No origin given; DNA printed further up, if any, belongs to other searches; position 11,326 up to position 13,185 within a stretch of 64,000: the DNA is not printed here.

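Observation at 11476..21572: Six-gene operon coupling a complete nicotinamide-to-NAD salvage route to a radical SAM enzyme and a zeta/AvrRxo1-like kinase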

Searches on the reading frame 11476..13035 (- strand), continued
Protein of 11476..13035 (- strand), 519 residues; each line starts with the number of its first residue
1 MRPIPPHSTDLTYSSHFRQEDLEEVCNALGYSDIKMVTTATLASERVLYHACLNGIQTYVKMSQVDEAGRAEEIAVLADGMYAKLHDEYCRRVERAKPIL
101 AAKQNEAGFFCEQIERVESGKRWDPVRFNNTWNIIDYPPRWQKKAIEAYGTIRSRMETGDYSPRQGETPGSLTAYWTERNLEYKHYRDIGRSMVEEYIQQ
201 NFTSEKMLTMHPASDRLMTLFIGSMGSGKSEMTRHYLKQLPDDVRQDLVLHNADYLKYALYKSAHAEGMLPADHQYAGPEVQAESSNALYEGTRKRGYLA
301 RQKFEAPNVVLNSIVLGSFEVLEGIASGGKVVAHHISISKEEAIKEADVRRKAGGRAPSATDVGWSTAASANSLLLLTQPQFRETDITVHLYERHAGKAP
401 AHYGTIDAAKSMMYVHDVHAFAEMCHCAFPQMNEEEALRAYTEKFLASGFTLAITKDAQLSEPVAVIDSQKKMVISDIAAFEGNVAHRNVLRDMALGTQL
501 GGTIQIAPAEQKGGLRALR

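Call 29: find_encoding_contigs(protein=P0017, flank=10000, max_places=1)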
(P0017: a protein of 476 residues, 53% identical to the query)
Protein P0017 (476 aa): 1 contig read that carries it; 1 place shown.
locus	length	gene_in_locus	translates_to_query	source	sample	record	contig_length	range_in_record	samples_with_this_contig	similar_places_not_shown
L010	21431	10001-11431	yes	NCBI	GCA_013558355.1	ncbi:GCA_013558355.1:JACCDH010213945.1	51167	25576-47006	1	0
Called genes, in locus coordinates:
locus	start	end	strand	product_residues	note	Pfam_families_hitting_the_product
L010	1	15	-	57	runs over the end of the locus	-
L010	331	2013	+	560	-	PF17767:NAPRTase_N, PF04095:NAPRTase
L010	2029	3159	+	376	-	-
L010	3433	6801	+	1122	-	PF00795:CN_hydrolase, PF02540:NAD_synthase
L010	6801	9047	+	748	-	-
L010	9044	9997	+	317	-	PF01073:3Beta_HSD, PF01370:Epimerase, PF02719:Polysacc_synt_2, PF04321:RmlD_sub_bind, PF13460:NAD_binding_10, PF16363:GDP_Man_Dehyd, PF07993:NAD_binding_4 (weak)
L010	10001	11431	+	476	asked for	-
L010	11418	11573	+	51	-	-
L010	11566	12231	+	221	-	PF00293:NUDIX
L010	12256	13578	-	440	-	PF13793:Pribosyltran_N (weak), PF00156:Pribosyltran, PF14572:Pribosyl_synth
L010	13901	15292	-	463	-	PF02321:OEP (faint)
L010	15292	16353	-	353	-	-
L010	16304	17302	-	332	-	-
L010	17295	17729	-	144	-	PF08332:CaMKII_AD, PF13474:SnoaL_3, PF14534:DUF4440, PF12680:SnoaL_2 (weak)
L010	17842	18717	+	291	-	PF00126:HTH_1, PF03466:LysR_substrate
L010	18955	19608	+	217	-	PF01161:PBP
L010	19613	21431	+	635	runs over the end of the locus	PF01757:Acyl_transf_3, PF19040:SGNH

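Call 31: search_protein_families(library=pfam, proteins=[L002:6746-9001:+, L002:8998-9999:+, L002:11710-12450:+, L002:11553-11717:+, L009:1957-2403:+, L009:283-1926:+, L007:2323-2991:+, L010:11566-12231:+, L006:2159-4453:+], max_evalue=0.01)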
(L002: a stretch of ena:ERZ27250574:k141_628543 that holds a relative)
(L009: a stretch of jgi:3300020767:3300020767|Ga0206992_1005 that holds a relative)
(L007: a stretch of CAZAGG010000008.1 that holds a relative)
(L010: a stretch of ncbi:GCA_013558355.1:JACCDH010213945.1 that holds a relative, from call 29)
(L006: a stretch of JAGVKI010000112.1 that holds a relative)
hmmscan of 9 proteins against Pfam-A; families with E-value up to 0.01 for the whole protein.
L002:6746-9001:+ (751 aa): 0 families

L002:8998-9999:+ (333 aa): 15 families
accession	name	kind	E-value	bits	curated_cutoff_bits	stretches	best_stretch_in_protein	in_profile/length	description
PF01370.27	Epimerase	-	4.5e-22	79.1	20.9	1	4-237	1-229/240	NAD dependent epimerase/dehydratase family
PF04321.23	RmlD_sub_bind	-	9.7e-18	64.7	27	1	3-182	2-154/287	RmlD substrate binding domain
PF16363.11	GDP_Man_Dehyd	-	9.2e-12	45.5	27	1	5-166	1-166/332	GDP-mannose 4,6 dehydratase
PF00106.31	adh_short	-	8.7e-10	38.8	26.6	1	2-135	1-141/195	short chain dehydrogenase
PF13460.12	NAD_binding_10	-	3.4e-09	37.3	27.2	1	8-165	1-132/184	NAD(P)H-binding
PF07993.18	NAD_binding_4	-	1.6e-08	34.5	20.1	1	100-172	107-198/258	Male sterility protein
PF03435.24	Sacchrp_dh_NADP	-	6.9e-08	33.3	25.1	1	4-81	1-78/129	Saccharopine dehydrogenase NADP binding domain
PF02719.21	Polysacc_synt_2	-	8.6e-07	28.9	20.2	1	4-119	1-118/293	Polysaccharide biosynthesis protein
PF01073.25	3Beta_HSD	-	1.2e-06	28.3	22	1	5-167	1-160/280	3-beta hydroxysteroid dehydrogenase/isomerase family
PF05368.20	NmrA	-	2.3e-06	27.9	27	1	2-72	3-72/298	NmrA-like family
PF08659.16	KR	-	5.1e-06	27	22.6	1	3-155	2-161/180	KR domain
PF13561.12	adh_short_C2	-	2.4e-05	24.5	27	1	13-121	8-120/236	Enoyl-(Acyl carrier protein) reductase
PF01488.26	Shikimate_DH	-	0.0026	18.3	24.3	0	2-65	13-76/138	Shikimate / quinate 5-dehydrogenase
PF01113.26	DapB_N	-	0.0053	17.3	25.6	0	4-77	3-73/124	Dihydrodipicolinate reductase, N-terminus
PF03807.23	F420_oxidored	-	0.0062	17.5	21.6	0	9-78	6-66/94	NADP oxidoreductase coenzyme F420-dependent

L002:11710-12450:+ (246 aa): 0 families

L002:11553-11717:+ (54 aa): 0 families

L009:1957-2403:+ (148 aa): 0 families

L009:283-1926:+ (547 aa): 2 families
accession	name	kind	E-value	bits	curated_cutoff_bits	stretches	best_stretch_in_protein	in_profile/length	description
PF04095.22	NAPRTase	-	3.3e-49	168.2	20.8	1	181-437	1-221/239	Nicotinate phosphoribosyltransferase (NAPRTase) family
PF18127.6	NAMPT_N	-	1.3e-24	86.7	25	1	15-107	2-98/98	Nicotinamide phosphoribosyltransferase, N-terminal domain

L007:2323-2991:+ (222 aa): 6 families
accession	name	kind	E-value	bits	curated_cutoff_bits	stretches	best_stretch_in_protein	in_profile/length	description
PF13417.12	GST_N_3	-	2.4e-14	53.9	22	1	4-76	1-72/75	Glutathione S-transferase, N-terminal domain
PF13409.12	GST_N_2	-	1.3e-12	48.5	25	1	10-73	2-69/70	Glutathione S-transferase, N-terminal domain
PF02798.26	GST_N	-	2.5e-07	31.3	20.9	1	3-70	4-73/76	Glutathione S-transferase, N-terminal domain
PF00043.30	GST_C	-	8.5e-05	23.2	20.7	1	145-168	40-62/93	Glutathione S-transferase, C-terminal domain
PF13410.11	GST_C_2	-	0.00041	20.8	24.9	1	130-180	4-55/69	Glutathione S-transferase, C-terminal domain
PF14497.11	GST_C_3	-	0.0095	16.6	21.6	0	135-200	29-97/104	Glutathione S-transferase, C-terminal domain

L010:11566-12231:+ (221 aa): 1 family
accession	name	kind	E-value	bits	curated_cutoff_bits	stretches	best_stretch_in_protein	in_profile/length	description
PF00293.34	NUDIX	-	3.6e-11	43.6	21.1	1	54-143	5-83/134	NUDIX domain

L006:2159-4453:+ (764 aa): 0 families

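Call 38: find_related_loci(query=A1, collection=viral_contigs, flank=10000)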
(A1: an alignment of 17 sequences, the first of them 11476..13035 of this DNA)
Query A1 (519 aa) in viral_contigs; peptide patterns used: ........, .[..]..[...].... (x = any residue, [..] = any of these).
13 stretches matched a pattern, but none encodes a relative of the query by tblastn (E <= 1e-3).

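Call 49: search_solved_structures(query=A1, max_evalue=10, show_alignments=4)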
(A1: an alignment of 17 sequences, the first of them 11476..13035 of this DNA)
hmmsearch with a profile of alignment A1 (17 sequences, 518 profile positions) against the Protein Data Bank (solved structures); distinct sequences matched with E-value up to 10: 6.
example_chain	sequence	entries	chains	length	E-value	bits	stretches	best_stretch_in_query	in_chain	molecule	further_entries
5c1s_A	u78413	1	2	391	0.24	13.4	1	218-279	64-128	Small GTPase EhRabX3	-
9c76_A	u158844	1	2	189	0.51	12.3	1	214-244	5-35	Leucine-rich repeat serine/threonine-protein kinase 2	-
23vk_A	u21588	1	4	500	0.72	11.8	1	215-260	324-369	adenylyl-sulfate kinase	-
4zpx_A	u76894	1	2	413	0.75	11.8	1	196-249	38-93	ATP-dependent protease Lon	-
3k1j_A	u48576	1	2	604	1.1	11.2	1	196-249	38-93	ATP-dependent protease Lon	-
1yr6_A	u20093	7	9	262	2.1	10.3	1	210-245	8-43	ATP(GTP)binding protein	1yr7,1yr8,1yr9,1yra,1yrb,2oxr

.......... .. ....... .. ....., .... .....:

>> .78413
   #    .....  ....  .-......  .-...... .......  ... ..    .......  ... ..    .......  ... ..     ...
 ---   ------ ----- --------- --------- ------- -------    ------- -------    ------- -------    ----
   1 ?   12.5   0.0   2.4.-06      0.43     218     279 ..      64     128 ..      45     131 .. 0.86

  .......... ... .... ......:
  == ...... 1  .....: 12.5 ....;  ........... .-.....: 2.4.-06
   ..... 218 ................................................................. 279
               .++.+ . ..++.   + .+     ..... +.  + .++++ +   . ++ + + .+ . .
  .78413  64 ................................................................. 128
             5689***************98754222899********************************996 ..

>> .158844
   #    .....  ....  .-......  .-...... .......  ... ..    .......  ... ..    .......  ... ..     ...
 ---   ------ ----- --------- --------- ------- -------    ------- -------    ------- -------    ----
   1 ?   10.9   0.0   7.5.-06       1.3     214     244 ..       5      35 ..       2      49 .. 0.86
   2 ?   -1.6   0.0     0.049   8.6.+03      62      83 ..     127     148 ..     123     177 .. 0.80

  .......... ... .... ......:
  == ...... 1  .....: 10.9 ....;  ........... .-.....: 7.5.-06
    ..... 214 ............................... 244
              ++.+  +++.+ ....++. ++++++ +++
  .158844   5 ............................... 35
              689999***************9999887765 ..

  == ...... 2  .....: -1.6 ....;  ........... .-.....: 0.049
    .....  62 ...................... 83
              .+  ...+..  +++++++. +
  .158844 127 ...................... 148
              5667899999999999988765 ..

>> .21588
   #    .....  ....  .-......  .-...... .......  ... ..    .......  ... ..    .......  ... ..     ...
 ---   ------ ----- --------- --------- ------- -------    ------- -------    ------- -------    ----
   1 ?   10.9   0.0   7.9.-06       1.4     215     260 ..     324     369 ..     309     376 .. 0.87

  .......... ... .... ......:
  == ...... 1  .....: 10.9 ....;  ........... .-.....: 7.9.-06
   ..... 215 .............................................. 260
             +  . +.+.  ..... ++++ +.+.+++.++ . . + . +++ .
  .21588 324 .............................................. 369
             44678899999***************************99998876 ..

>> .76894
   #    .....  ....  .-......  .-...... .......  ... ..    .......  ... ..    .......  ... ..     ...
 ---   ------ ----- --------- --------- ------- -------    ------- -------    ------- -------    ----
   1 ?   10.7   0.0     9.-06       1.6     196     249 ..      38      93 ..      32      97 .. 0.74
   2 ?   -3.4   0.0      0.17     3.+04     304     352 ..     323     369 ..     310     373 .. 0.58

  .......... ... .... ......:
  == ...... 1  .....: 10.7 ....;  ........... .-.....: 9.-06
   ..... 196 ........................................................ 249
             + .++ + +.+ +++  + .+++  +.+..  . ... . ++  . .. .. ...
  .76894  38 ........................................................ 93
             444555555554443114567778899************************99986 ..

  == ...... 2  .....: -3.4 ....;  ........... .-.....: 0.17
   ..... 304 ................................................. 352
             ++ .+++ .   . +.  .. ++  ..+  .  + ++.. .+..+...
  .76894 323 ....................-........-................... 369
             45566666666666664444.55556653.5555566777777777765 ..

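Call 68: search_protein_families(library=pfam, alignment_id=A1, max_evalue=1)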
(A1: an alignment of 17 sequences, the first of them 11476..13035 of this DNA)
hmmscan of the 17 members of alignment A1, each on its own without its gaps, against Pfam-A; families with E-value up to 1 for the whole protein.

A. member 1, window:11476-13035:- (519 aa): 4 families
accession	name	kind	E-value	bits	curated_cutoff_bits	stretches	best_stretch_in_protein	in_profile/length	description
PF12775.13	AAA_7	-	0.052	13.5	25.8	1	211-244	28-61/181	P-loop containing dynein motor region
PF13401.12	AAA_22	-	0.071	13.9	27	1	215-245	4-33/130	AAA domain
PF13191.12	AAA_16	-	0.079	13.9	32.6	1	219-276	27-97/167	AAA ATPase domain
PF13555.12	AAA_29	-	0.25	11.6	27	1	209-230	18-36/61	P-loop containing region of AAA domain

B. families by the number of members that match (of 17 scanned): 30 families (the first 25 are shown)
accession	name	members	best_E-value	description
PF13191.12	AAA_16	11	0.00018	AAA ATPase domain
PF12775.13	AAA_7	10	0.0054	P-loop containing dynein motor region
PF13401.12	AAA_22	8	0.0028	AAA domain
PF06414.18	Zeta_toxin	5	7.4e-06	Zeta toxin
PF13671.12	AAA_33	4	0.00027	AAA domain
PF13555.12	AAA_29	3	0.022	P-loop containing region of AAA domain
PF02367.23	TsaE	3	0.049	Threonylcarbamoyl adenosine biosynthesis protein TsaE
PF00437.27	T2SSE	2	0.077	Type II/IV secretion system protein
PF24883.2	NPHP3_N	1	0.00026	Nephrocystin 3, N-terminal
PF00293.34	NUDIX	1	0.00043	NUDIX domain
PF17297.7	PEPCK_N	1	0.0025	Phosphoenolpyruvate carboxykinase N-terminal domain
PF20720.3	nSTAND3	1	0.0096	Novel STAND NTPase 3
PF02492.25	cobW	1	0.011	CobW/HypB/UreG, nucleotide-binding domain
PF04320.19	YggL_50S_bp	1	0.017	YggL 50S ribosome-binding protein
PF03193.22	RsgA_GTPase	1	0.021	RsgA GTPase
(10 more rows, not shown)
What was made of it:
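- On Zeta toxin / AvrRxo1 kinase superfamily (Pfam PF06414): 5 of 17 family members hit weakly (best 7.4e-6, call 68).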
